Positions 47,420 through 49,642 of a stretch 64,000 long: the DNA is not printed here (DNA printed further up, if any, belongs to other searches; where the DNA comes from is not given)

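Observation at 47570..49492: Surface-targeted pentaheme cytochrome c with a T9SS C-terminal sorting domain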

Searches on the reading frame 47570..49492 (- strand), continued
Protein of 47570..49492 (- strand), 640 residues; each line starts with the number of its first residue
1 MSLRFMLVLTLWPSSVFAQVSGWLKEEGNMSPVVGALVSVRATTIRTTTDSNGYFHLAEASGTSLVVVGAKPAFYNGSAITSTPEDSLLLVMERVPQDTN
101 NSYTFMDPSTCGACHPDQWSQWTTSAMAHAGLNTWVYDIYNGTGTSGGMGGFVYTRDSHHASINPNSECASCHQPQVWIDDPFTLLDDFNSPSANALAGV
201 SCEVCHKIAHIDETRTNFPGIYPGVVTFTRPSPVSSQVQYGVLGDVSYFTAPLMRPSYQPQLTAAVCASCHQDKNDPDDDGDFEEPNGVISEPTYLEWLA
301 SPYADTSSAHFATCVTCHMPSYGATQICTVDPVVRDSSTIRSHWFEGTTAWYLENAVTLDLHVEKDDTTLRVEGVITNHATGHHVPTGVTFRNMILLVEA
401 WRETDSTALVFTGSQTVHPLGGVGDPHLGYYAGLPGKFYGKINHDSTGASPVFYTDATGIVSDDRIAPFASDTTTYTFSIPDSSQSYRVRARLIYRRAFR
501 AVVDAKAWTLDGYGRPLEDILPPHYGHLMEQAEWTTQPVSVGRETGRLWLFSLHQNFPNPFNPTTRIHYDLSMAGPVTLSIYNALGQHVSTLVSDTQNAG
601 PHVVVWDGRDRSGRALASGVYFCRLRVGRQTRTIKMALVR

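Call 72: search_protein_families(library=ncbifam, proteins=[P0089, P0096, P0110, P0098, P0109, P0102, P0064, P0073, P0014, P0010], max_evalue=0.05)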
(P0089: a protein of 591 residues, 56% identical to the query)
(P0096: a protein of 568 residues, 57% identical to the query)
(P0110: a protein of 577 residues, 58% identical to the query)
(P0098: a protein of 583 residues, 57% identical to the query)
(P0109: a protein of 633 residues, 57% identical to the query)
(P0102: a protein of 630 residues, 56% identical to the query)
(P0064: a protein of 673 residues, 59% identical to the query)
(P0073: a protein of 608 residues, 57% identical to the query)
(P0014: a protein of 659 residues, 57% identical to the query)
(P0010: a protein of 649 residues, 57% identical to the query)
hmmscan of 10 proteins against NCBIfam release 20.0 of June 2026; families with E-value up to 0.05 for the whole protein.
P0089 (591 aa): 5 families
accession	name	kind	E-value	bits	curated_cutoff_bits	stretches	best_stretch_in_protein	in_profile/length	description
TIGR03507.1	decahem_SO1788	subfamily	2.6e-06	26.2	209.3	1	264-391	262-356/672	OmcA/MtrC family decaheme c-type cytochrome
NF040886.1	cyt_C_like_Sec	equivalog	2e-05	23.4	250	1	116-406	47-323/423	multiheme c-type cytochrome (seleno)protein ExtKL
TIGR04257.1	nanowire_3heme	domain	0.00088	19.4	40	0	166-213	17-59/75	c(7)-type cytochrome triheme domain-containing protein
TIGR03153.1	cytochr_NrfH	equivalog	0.0029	17.7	134.2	0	299-331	38-65/138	cytochrome c nitrite reductase small subunit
NF052345.1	S_layer_anammox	exception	0.0051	14.2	1400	1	18-88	1307-1378/1596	Kustd1514 family S-layer glycoprotein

P0096 (568 aa): 5 families
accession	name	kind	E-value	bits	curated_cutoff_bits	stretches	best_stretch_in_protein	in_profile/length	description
TIGR03507.1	decahem_SO1788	subfamily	0.00077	18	209.3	0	109-180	616-665/672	OmcA/MtrC family decaheme c-type cytochrome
NF045713.1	CxxCH_16_HmcA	equivalog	0.0024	16.6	400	0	151-210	332-388/541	sulfate respiration complex hexadecaheme cytochrome HmcA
NF052345.1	S_layer_anammox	exception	0.0025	15.2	1400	1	17-115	1310-1411/1596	Kustd1514 family S-layer glycoprotein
TIGR03153.1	cytochr_NrfH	equivalog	0.011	15.8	134.2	0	293-324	36-62/138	cytochrome c nitrite reductase small subunit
NF040886.1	cyt_C_like_Sec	equivalog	0.041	12.4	250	0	316-408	245-330/423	multiheme c-type cytochrome (seleno)protein ExtKL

P0110 (577 aa): 9 families
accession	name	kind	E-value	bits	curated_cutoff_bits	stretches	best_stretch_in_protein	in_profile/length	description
TIGR03507.1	decahem_SO1788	subfamily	3.2e-06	25.9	209.3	1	266-452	263-424/672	OmcA/MtrC family decaheme c-type cytochrome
NF052345.1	S_layer_anammox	exception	5.1e-05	20.8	1400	1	17-88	1306-1378/1596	Kustd1514 family S-layer glycoprotein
NF040886.1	cyt_C_like_Sec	equivalog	0.00034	19.3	250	1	116-408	47-325/423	multiheme c-type cytochrome (seleno)protein ExtKL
TIGR03153.1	cytochr_NrfH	equivalog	0.00076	19.6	134.2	0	300-329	38-62/138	cytochrome c nitrite reductase small subunit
NF038129.1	PEP_NF038129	equivalog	0.0013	18.6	65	1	544-569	167-192/194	NF038129 family PEP-CTERM protein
NF041198.1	UshA_like_PCGU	equivalog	0.008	14.8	275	0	113-136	407-430/519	UshA-like (seleno)protein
NF041538.1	PEP_EDSA_1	subfamily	0.018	14.7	100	1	541-569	277-305/307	EDSAP-1 family PEP-CTERM protein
NF041895.1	choice_anch_V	domain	0.02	15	42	0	320-433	25-132/150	choice-of-anchor V domain-containing protein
TIGR02595.1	PEP_CTERM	domain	0.046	14.6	16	1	548-570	1-22/24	PEP-CTERM sorting domain-containing protein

P0098 (583 aa): 4 families
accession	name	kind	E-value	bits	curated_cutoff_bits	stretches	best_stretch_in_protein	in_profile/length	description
NF040886.1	cyt_C_like_Sec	equivalog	6.2e-08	31.6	250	1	116-414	47-333/423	multiheme c-type cytochrome (seleno)protein ExtKL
TIGR03507.1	decahem_SO1788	subfamily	2.7e-06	26.1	209.3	0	117-182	184-253/672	OmcA/MtrC family decaheme c-type cytochrome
NF052345.1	S_layer_anammox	exception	0.042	11.1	1400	0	23-85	1311-1375/1596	Kustd1514 family S-layer glycoprotein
TIGR04174.1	IPTL_CTERM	subfamily_domain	0.043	14.1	20.5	0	548-572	1-25/27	IPTL-CTERM sorting domain-containing protein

P0109 (633 aa): 6 families
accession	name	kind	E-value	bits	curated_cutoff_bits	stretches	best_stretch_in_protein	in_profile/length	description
NF040886.1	cyt_C_like_Sec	equivalog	2.4e-06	26.4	250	1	114-410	46-331/423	multiheme c-type cytochrome (seleno)protein ExtKL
NF052345.1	S_layer_anammox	exception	7.8e-06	23.5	1400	1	20-83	1310-1374/1596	Kustd1514 family S-layer glycoprotein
TIGR04056.1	OMP_RagA_SusC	subfamily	8.4e-05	21.1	368.25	1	24-72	2-49/981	SusC/RagA family TonB-linked outer membrane protein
TIGR03507.1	decahem_SO1788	subfamily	0.00018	20.1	209.3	1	264-389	262-357/672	OmcA/MtrC family decaheme c-type cytochrome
NF033207.2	midcut_by_XrtH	subfamily_domain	0.00069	19.7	45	1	582-623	22-62/175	midcut-by-XrtH protein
TIGR04174.1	IPTL_CTERM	subfamily_domain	0.001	19.3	20.5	1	597-614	1-18/27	IPTL-CTERM sorting domain-containing protein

P0102 (630 aa): 5 families
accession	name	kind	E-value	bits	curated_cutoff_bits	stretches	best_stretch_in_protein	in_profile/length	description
TIGR03507.1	decahem_SO1788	subfamily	1.2e-05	24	209.3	1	268-396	262-356/672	OmcA/MtrC family decaheme c-type cytochrome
NF052345.1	S_layer_anammox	exception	2.1e-05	22.1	1400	1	26-97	1309-1381/1596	Kustd1514 family S-layer glycoprotein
TIGR04056.1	OMP_RagA_SusC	subfamily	0.00053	18.4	368.25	1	31-93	2-61/981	SusC/RagA family TonB-linked outer membrane protein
NF040886.1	cyt_C_like_Sec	equivalog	0.0041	15.8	250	0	274-417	204-330/423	multiheme c-type cytochrome (seleno)protein ExtKL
NF047727.1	4hemeCytCCctA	equivalog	0.019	15.1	180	1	273-336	35-94/109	tetraheme c-type cytochrome CctA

P0064 (673 aa): 6 families
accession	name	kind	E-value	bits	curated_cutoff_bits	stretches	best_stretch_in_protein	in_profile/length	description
NF040886.1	cyt_C_like_Sec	equivalog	7e-10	38.1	250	1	107-404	44-330/423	multiheme c-type cytochrome (seleno)protein ExtKL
NF041198.1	UshA_like_PCGU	equivalog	4.2e-05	22.3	275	0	166-207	442-480/519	UshA-like (seleno)protein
TIGR03507.1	decahem_SO1788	subfamily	4.9e-05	22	209.3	0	259-383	263-356/672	OmcA/MtrC family decaheme c-type cytochrome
NF052345.1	S_layer_anammox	exception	5.9e-05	20.6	1400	1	15-78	1310-1374/1596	Kustd1514 family S-layer glycoprotein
TIGR03153.1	cytochr_NrfH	equivalog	0.0014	18.7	134.2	0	293-322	38-62/138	cytochrome c nitrite reductase small subunit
TIGR04056.1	OMP_RagA_SusC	subfamily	0.0037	15.6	368.25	1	19-67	2-49/981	SusC/RagA family TonB-linked outer membrane protein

P0073 (608 aa): 5 families
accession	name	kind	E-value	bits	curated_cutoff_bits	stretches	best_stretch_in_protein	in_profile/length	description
NF052345.1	S_layer_anammox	exception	8.2e-07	26.8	1400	1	23-111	1308-1399/1596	Kustd1514 family S-layer glycoprotein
TIGR03507.1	decahem_SO1788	subfamily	8e-06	24.6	209.3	1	270-454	262-424/672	OmcA/MtrC family decaheme c-type cytochrome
NF041540.1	dockerin_GC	domain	2.9e-05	24.4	29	1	554-604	1-63/67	GC-type dockerin domain-anchored protein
TIGR04056.1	OMP_RagA_SusC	subfamily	0.036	12.4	368.25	1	29-89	2-59/981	SusC/RagA family TonB-linked outer membrane protein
NF052230.1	T9SS_PorE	exception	0.037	12.3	600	0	28-92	423-489/648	PorE family type IX secretion system protein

P0014 (659 aa): 17 families
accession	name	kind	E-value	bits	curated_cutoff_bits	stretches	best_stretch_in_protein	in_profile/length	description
NF005176.1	PRK06655.1-1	equivalog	1.4e-09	38.2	230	1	591-649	94-152/197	flagellar hook assembly protein FlgD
NF033707.1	T9SS_sortase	equivalog_domain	1.9e-09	35.8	420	1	571-647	997-1078/1095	type IX secretion system sortase PorU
TIGR04183.1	Por_Secre_tail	domain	2.5e-09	37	23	1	577-656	3-70/72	T9SS type A sorting domain-containing protein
NF052323.1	T9SSA_dep_M6i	equivalog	3.2e-08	32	600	1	566-651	951-1031/1043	T9SS-dependent M6-like inactivated metalloprotease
TIGR03507.1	decahem_SO1788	subfamily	3e-06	26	209.3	1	274-463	262-426/672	OmcA/MtrC family decaheme c-type cytochrome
NF009452.0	PRK12812.1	equivalog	0.00015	21.1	258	1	594-642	152-202/289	flagellar basal body rod modification protein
NF040886.1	cyt_C_like_Sec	equivalog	0.00018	20.3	250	0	126-191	47-113/423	multiheme c-type cytochrome (seleno)protein ExtKL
NF052345.1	S_layer_anammox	exception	0.00033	18.1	1400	1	31-94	1310-1374/1596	Kustd1514 family S-layer glycoprotein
NF041198.1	UshA_like_PCGU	equivalog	0.00041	19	275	0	178-224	438-481/519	UshA-like (seleno)protein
NF009453.0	PRK12813.1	equivalog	0.00056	19.5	264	1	591-647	121-174/223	flagellar basal body rod modification protein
NF052228.1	T9SS_PorZ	equivalog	0.00083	17.9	260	1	577-641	677-737/757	type IX secretion system anionic LPS delivery protein PorZ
TIGR04056.1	OMP_RagA_SusC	subfamily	0.0012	17.3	368.25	1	35-83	2-49/981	SusC/RagA family TonB-linked outer membrane protein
NF009276.0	PRK12633.1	equivalog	0.0014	18.4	383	1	591-646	126-181/234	flagellar basal body rod modification protein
NF009277.0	PRK12634.1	equivalog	0.0035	17.4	333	1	593-640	121-168/221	flagellar basal body rod modification protein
NF008659.0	PRK11659.1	equivalog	0.018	14.8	184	0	174-291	38-120/188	cytochrome c nitrite reductase pentaheme subunit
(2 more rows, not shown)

P0010 (649 aa): 9 families
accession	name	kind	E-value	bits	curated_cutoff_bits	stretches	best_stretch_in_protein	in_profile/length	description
NF033707.1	T9SS_sortase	equivalog_domain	7.4e-08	30.5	420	1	562-643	999-1085/1095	type IX secretion system sortase PorU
TIGR03507.1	decahem_SO1788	subfamily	1.3e-06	27.1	209.3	1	266-450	263-424/672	OmcA/MtrC family decaheme c-type cytochrome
TIGR04183.1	Por_Secre_tail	domain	1.1e-05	25.3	23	1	566-644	3-68/72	T9SS type A sorting domain-containing protein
TIGR04056.1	OMP_RagA_SusC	subfamily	0.00033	19.1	368.25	1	27-75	2-49/981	SusC/RagA family TonB-linked outer membrane protein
NF040886.1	cyt_C_like_Sec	equivalog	0.00039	19.1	250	0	115-408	44-327/423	multiheme c-type cytochrome (seleno)protein ExtKL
NF005176.1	PRK06655.1-1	equivalog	0.00053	20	230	1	582-637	96-153/197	flagellar hook assembly protein FlgD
TIGR03153.1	cytochr_NrfH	equivalog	0.0028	17.7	134.2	0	300-330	38-63/138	cytochrome c nitrite reductase small subunit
NF052323.1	T9SSA_dep_M6i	equivalog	0.003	15.6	600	1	564-646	960-1037/1043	T9SS-dependent M6-like inactivated metalloprotease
NF052345.1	S_layer_anammox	exception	0.0037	14.6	1400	1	19-114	1306-1403/1596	Kustd1514 family S-layer glycoprotein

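Call 81: find_encoding_contigs(protein=P0015, flank=8000, max_places=1)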
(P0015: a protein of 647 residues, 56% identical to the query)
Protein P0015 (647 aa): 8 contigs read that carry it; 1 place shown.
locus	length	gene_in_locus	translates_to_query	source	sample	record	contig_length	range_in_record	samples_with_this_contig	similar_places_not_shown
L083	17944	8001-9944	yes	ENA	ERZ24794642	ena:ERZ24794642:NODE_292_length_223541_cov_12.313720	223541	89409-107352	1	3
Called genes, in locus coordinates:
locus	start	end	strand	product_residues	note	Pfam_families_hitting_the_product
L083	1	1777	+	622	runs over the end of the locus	PF02730:AFOR_N, PF01314:AFOR_C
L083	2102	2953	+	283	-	PF00696:AA_kinase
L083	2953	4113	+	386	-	-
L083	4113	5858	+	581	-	PF16743:PliI (faint), PF13517:FG-GAP_3, PF01839:FG-GAP (weak), PF13517:FG-GAP_3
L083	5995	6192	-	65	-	-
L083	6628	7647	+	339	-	-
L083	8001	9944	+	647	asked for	PF14522:Cytochrome_C7 (faint), PF22113:Mtrc-MtrF_II-IV_dom (faint), PF18962:Por_Secre_tail (weak), PF13860:FlgD_ig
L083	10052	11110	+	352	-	PF01208:URO-D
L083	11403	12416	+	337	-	PF01208:URO-D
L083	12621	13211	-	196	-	PF01596:Methyltransf_3, PF13578:Methyltransf_24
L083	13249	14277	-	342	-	PF01208:URO-D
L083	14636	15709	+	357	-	PF01208:URO-D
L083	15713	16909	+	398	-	PF01208:URO-D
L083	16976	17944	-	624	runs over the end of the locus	PF02730:AFOR_N, PF01314:AFOR_C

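Call 82: find_encoding_contigs(protein=P0033, flank=8000, max_places=1)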
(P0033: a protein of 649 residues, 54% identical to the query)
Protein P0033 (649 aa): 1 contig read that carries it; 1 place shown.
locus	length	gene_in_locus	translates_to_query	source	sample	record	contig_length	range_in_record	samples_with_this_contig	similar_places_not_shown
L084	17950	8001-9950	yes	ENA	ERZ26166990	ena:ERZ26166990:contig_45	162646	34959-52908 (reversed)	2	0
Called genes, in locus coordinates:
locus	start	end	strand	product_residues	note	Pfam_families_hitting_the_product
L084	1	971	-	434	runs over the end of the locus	PF09925:DUF2157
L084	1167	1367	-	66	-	-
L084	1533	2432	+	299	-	PF13527:Acetyltransf_9 (weak), PF00583:Acetyltransf_1, PF13673:Acetyltransf_10, PF13508:Acetyltransf_7, PF08445:FR47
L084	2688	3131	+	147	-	PF13416:SBP_bac_8 (weak)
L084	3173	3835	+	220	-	PF13343:SBP_bac_6, PF13416:SBP_bac_8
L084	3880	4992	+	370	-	PF00005:ABC_tran, PF13304:AAA_21 (faint), PF08402:TOBE_2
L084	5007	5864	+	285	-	PF00528:BPD_transp_1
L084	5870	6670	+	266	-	PF00528:BPD_transp_1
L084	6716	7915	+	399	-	PF23500:DUF7133, PF22807:TrAA12 (weak), PF07995:GSDH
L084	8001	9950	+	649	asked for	PF13620:CarboxypepD_reg, PF13715:CarbopepD_reg_2, PF22113:Mtrc-MtrF_II-IV_dom (faint), PF13860:FlgD_ig (weak)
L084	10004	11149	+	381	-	PF23500:DUF7133, PF07995:GSDH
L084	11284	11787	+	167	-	PF00248:Aldo_ket_red (weak)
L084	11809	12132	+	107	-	PF01527:HTH_Tnp_1, PF13551:HTH_29 (weak)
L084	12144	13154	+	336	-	PF00665:rve, PF13610:DDE_Tnp_IS240 (weak), PF13683:rve_3, PF13333:rve_2 (weak)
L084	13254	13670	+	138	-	PF00248:Aldo_ket_red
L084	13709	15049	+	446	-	PF02012:BNR (faint), PF13088:BNR_2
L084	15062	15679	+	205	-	-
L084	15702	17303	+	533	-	PF02638:GHL10 (weak)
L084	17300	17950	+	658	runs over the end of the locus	PF20581:DUF6785, PF20580:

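Call 83: find_encoding_contigs(protein=P0044, flank=8000, max_places=1)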
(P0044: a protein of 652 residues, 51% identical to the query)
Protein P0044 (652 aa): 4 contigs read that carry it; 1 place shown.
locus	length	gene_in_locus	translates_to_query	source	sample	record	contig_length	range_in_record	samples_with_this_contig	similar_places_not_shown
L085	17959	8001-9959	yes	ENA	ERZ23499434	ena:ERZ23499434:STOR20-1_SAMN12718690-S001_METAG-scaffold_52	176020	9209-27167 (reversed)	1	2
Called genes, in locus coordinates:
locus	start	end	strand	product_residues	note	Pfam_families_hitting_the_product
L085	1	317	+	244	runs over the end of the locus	PF13679:Methyltransf_32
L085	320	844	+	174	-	PF21820:DUF6886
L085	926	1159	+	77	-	-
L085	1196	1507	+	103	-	PF00578:AhpC-TSA, PF08534:Redoxin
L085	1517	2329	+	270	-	PF02633:Creatininase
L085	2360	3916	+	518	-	PF23952:LRR_EndoS (faint), PF13855:LRR_8 (faint), PF23211:LRR_LRWD1 (faint), PF23598:LRR_14 (faint), PF14580:LRR_9 (faint), PF12799:LRR_4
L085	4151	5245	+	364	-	PF23211:LRR_LRWD1 (faint), PF00560:LRR_1 (faint), PF12799:LRR_4, PF13516:LRR_6 (faint), PF13855:LRR_8 (weak), PF12799:LRR_4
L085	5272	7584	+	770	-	PF08487:VIT, PF00092:VWA, PF13519:VWA_2, PF13768:VWA_3, PF13860:FlgD_ig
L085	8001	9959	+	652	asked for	PF13620:CarboxypepD_reg (weak), PF14522:Cytochrome_C7 (faint), PF22113:Mtrc-MtrF_II-IV_dom (faint), PF13435:Cytochrome_C554 (faint), PF13860:FlgD_ig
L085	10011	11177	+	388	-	PF23500:DUF7133, PF07995:GSDH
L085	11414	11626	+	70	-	PF00462:Glutaredoxin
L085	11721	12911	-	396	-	-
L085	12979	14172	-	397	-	-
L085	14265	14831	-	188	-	-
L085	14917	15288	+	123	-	PF04126:Cyclophil_like, PF18050:Cyclophil_like2 (weak)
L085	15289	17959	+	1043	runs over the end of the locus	PF07504:FTP, PF01447:Peptidase_M4, PF02868:Peptidase_M4_C, PF13860:FlgD_ig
